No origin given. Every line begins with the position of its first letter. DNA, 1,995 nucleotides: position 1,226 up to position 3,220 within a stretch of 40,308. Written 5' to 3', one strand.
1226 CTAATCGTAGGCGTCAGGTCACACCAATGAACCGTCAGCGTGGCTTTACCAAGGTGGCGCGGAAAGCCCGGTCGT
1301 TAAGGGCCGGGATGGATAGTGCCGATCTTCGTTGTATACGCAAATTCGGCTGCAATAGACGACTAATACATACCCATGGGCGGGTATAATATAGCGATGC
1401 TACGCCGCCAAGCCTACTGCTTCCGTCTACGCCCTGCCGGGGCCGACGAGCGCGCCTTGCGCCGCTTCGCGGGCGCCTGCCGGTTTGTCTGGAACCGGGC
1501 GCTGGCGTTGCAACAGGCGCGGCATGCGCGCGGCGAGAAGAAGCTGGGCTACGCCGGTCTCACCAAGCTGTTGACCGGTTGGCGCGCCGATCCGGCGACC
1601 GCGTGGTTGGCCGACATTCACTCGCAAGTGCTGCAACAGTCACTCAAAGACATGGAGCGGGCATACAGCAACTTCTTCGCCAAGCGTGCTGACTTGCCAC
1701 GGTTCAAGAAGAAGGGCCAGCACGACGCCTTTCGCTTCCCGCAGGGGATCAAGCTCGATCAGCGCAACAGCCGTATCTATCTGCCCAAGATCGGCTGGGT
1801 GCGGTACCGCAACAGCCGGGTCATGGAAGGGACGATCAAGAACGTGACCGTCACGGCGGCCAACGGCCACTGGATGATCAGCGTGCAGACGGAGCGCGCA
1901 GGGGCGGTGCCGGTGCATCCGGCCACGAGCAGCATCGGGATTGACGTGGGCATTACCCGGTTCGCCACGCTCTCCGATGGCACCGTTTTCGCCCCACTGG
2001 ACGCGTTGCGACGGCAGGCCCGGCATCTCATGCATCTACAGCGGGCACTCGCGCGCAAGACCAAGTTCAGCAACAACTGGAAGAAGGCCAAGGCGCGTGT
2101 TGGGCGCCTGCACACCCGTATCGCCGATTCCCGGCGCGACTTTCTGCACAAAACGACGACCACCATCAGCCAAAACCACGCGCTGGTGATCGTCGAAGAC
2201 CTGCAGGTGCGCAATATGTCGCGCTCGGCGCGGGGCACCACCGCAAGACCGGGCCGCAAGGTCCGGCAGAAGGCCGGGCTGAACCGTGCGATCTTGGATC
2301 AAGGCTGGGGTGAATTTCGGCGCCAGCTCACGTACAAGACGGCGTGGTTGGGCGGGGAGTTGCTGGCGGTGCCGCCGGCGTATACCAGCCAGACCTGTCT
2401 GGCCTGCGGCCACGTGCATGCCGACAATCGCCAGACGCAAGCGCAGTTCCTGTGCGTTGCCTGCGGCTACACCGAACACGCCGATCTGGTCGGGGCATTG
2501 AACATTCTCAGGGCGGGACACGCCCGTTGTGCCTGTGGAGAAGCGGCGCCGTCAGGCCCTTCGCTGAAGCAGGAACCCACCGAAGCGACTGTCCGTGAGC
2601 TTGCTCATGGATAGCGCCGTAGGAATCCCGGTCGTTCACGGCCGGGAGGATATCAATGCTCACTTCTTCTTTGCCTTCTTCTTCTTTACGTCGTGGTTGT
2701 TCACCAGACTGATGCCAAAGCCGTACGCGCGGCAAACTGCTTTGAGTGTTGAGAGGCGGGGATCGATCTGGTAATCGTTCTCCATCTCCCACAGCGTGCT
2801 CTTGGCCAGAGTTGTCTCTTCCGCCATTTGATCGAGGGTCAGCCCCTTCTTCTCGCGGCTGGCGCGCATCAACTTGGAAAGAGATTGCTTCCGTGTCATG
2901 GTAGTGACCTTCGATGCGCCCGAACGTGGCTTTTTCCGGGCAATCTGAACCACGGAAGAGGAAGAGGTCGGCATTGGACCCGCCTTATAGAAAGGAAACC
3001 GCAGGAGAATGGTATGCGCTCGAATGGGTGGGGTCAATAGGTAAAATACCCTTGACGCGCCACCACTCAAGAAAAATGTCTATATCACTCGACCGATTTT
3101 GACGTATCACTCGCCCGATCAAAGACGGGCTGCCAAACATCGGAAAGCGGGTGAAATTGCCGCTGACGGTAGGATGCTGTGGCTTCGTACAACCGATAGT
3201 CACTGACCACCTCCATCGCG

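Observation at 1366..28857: Seven copies of one palindromic operator fused to a -10 box: a single-repressor regulon across the element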

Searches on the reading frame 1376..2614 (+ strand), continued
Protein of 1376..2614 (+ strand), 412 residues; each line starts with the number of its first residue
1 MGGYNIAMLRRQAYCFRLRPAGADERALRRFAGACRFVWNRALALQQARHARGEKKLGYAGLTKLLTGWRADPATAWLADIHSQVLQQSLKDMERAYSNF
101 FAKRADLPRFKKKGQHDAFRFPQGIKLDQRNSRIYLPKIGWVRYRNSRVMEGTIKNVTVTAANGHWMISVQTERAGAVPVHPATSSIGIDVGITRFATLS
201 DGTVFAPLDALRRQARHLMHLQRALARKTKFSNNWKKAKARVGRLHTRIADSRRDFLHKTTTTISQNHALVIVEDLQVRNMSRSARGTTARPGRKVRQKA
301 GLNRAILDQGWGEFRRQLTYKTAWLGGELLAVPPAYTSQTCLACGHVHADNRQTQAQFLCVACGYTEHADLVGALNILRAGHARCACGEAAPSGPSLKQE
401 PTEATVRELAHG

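Call 83: search_dna_similar(query=L309:7623-9284:+, collection=plasmids, mode=protein, max_rows=12)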
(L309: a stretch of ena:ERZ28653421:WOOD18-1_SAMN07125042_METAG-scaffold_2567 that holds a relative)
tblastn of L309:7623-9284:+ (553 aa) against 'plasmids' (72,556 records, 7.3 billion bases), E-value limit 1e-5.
Records with a match: 333; places in all: 372; records where one place covers at least 80% of the query: 0.
Best place of each record, by identity: <60% 333.
By first word of the organism name: Pseudomonas 38; Rhodococcus 14; Vibrio 14; Leptospira 12; Xanthomonas 11; Ralstonia 10; Salmonella 10; Bacillus 10; Paenibacillus 9; Burkholderia 8; and 109 more.
By predicted mobility (MOB-suite, as given by PLSDB): non-mobilizable 215; conjugative 62; mobilizable 56.
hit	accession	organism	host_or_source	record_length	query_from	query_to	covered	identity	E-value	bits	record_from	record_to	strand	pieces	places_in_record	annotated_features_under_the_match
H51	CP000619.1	Burkholderia vietnamiensis G4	-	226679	6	392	70%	48.1%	9e-98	332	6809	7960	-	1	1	DNA primase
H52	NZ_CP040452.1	Halomonas sp. PA16-9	-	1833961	2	395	71%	44.7%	4e-102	345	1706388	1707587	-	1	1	none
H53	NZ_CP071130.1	Caballeronia sp. M1242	Homo sapiens,ETA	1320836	1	382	69%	45.9%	1e-99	338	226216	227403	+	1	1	none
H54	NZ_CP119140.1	Neisseria gonorrhoeae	Homo sapiens,whole organism,blood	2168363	1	415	75%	42.2%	1e-96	329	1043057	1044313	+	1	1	none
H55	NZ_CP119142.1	Neisseria gonorrhoeae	Homo sapiens,whole organism,synovial ...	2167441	1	415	75%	42.2%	2e-96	328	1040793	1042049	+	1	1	none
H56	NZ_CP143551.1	Burkholderia multivorans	Homo sapiens,bronchoalveolar lavage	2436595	1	382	69%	45.4%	2e-96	329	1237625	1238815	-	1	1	none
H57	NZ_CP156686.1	Burkholderia stagnalis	Bacterial cells,soils collected in ...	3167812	1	382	69%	44.4%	4e-92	316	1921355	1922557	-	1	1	none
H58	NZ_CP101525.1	Burkholderia arboris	mixed culture,soil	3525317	1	382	69%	44.4%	8e-93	318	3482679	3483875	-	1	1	none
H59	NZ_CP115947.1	Ralstonia solanacearum MolK2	Musa sp.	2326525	1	382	69%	44.4%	1e-89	309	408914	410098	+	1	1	record has no annotation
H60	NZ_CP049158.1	Caballeronia sp. SBC1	whole organism,soil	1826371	1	382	69%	44.3%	8e-98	333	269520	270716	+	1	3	none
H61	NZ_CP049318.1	Caballeronia sp. SBC2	whole organism,soil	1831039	1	382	69%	44.3%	8e-98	333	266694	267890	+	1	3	none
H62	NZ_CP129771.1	Klebsiella pneumoniae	Homo sapiens,whole organism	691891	2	395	71%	42.8%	5e-91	313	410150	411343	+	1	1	dnaG: DNA primase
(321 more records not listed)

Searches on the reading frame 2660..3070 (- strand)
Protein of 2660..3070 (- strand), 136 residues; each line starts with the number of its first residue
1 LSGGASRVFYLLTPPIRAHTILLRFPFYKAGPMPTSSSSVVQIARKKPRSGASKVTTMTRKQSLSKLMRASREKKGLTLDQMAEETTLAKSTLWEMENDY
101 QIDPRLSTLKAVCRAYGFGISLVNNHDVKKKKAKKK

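Call 9: search_protein_families(library=pfam, proteins=[window:2660-3070:-], max_evalue=0.01)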
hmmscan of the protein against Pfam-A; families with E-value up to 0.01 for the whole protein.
window:2660-3070:- (136 aa): 5 families
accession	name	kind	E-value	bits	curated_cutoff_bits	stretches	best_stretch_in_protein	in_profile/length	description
PF13560.12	HTH_31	-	2.5e-08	34.6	27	1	65-121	3-59/64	Helix-turn-helix domain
PF01381.28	HTH_3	-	1.7e-07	31.6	23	1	69-119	2-51/55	Helix-turn-helix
PF13413.12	HTH_25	-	7.7e-06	26.1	24.6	1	68-99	2-33/62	Helix-turn-helix domain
PF12844.13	HTH_19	-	9.4e-06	25.9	30.2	1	69-118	5-53/64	Helix-turn-helix domain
PF13443.12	HTH_26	-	0.00031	21.4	22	1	73-117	7-51/63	Cro/C1-type HTH DNA-binding domain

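Call 23: search_protein_families(library=ncbifam, proteins=[window:2660-3070:-], max_evalue=0.01)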
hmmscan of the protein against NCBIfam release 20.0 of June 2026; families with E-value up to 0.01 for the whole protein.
window:2660-3070:- (136 aa): 6 families
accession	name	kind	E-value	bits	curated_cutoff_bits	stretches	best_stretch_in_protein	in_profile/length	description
TIGR00270.2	TIGR00270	equivalog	0.00013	21.8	110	1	58-133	70-142/159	multiprotein bridging factor aMBF1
NF046032.1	TransRegSlrRBacil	equivalog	0.00024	21.2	250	1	65-116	3-54/149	HTH-type transcriptional regulator SlrR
NF007408.0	PRK09943.1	equivalog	0.00038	20.1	211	1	63-128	7-71/185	HTH-type transcriptional regulator PuuR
NF041534.1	rodZ_Strepcoccus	equivalog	0.0015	17.8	375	1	60-117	2-60/275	cytoskeleton protein RodZ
TIGR03070.1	couple_hipB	subfamily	0.0026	17.7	71.65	1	63-117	2-55/58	type II toxin-antitoxin system Y4mF family antitoxin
NF008109.0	PRK10856.1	equivalog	0.0083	15.9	208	1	61-108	12-59/334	cytoskeleton protein RodZ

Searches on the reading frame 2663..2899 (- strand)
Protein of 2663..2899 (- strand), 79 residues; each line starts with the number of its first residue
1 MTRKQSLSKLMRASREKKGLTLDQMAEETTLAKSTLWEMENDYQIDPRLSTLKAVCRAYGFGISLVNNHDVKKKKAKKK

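Call 56: find_homologous_proteins(query=window:2663-2899:-, max_evalue=0.001)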
Query seq(79 aa) (79 aa): 6 proteins with E <= 0.001 among 9 candidates.
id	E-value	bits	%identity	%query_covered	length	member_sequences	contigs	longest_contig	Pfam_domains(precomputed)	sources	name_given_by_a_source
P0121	1.8e-37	144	100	87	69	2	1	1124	PF12844.14,PF13413.13,PF01381.29,PF13560.13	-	-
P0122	5.5e-27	110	77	90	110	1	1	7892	PF01381.29,PF13560.13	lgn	-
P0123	4.3e-25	104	72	90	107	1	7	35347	PF01381.29,PF13560.13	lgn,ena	-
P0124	1.0e-24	103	76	86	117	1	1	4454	PF01381.29,PF13560.13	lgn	-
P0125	1.3e-22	97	70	89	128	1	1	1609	-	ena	-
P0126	3.5e-22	95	70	85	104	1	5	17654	-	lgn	-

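Call 57: find_encoding_contigs(protein=P0123, flank=10000, max_places=4)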
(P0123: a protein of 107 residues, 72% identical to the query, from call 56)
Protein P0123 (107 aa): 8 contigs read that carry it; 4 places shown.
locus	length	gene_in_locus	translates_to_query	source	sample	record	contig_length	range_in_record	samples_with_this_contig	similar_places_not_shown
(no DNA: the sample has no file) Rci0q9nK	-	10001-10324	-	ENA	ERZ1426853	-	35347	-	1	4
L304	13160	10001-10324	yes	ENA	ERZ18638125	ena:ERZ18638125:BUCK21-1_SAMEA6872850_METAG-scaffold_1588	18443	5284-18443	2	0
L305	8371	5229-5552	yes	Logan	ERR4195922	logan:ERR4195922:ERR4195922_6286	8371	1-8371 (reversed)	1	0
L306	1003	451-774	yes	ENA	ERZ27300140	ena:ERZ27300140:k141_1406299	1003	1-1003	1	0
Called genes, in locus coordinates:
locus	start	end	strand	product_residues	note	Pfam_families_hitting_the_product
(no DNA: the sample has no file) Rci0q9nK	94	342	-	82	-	-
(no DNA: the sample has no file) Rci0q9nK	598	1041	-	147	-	-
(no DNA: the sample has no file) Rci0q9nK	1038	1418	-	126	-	-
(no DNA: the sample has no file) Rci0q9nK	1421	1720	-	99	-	PF01906:YbjQ_1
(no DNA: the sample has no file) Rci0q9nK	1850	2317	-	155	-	PF17200:sCache_2, PF08269:dCache_2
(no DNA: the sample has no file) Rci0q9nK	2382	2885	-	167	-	PF01584:CheW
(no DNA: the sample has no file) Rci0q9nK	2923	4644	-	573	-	PF02203:TarH, PF12729:4HB_MCP_1, PF00015:MCPsignal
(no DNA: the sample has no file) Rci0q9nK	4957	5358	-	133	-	-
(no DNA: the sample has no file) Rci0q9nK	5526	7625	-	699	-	-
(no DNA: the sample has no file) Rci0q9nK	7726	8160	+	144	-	-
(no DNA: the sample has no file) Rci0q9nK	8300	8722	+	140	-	-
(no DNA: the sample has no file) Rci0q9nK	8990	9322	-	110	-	-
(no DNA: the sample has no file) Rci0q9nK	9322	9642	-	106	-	-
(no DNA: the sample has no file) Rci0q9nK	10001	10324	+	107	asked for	PF13560:HTH_31 (weak), PF01381:HTH_3 (weak)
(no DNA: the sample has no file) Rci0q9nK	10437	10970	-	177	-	PF07799:DUF1643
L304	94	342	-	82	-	-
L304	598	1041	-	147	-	-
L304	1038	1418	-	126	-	-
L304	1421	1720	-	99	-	PF01906:YbjQ_1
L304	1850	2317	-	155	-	PF17200:sCache_2, PF08269:dCache_2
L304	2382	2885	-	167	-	PF01584:CheW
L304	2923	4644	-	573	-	PF02203:TarH, PF12729:4HB_MCP_1, PF00015:MCPsignal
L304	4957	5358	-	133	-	-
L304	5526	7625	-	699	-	-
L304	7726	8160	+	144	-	-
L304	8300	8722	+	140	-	-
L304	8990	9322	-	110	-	-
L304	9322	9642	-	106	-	-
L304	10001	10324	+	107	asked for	PF13560:HTH_31 (weak), PF01381:HTH_3 (weak)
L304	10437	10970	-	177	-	PF07799:DUF1643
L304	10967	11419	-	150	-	PF02561:FliS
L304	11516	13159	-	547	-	?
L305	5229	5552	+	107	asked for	PF13560:HTH_31 (weak), PF01381:HTH_3 (weak)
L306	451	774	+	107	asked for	PF13560:HTH_31 (weak), PF01381:HTH_3 (weak)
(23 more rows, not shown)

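Call 58: find_encoding_contigs(protein=P0126, flank=10000, max_places=4)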
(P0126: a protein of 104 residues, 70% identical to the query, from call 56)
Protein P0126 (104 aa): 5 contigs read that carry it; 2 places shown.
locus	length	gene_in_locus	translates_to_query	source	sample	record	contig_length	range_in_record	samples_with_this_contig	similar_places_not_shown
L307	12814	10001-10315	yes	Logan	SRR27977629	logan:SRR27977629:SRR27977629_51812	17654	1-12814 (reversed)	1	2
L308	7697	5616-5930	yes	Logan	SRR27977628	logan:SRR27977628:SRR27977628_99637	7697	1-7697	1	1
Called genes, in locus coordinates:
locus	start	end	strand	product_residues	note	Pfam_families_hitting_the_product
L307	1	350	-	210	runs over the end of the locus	PF08719:NADAR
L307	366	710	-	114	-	-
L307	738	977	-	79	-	-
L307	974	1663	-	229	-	-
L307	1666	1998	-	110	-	-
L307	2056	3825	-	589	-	PF13589:HATPase_c_3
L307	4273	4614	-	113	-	-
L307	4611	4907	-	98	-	-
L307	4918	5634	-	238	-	PF12694:cpYpsA (faint)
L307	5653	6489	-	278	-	PF00149:Metallophos, PF12850:Metallophos_2 (faint)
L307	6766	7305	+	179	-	-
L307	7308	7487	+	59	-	-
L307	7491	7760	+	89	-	-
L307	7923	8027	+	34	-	-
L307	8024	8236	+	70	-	-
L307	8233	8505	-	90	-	-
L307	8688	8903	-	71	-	-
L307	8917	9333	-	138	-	-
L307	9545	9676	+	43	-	-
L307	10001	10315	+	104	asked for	-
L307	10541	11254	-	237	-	PF03167:UDG (weak)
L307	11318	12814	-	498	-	?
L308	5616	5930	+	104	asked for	-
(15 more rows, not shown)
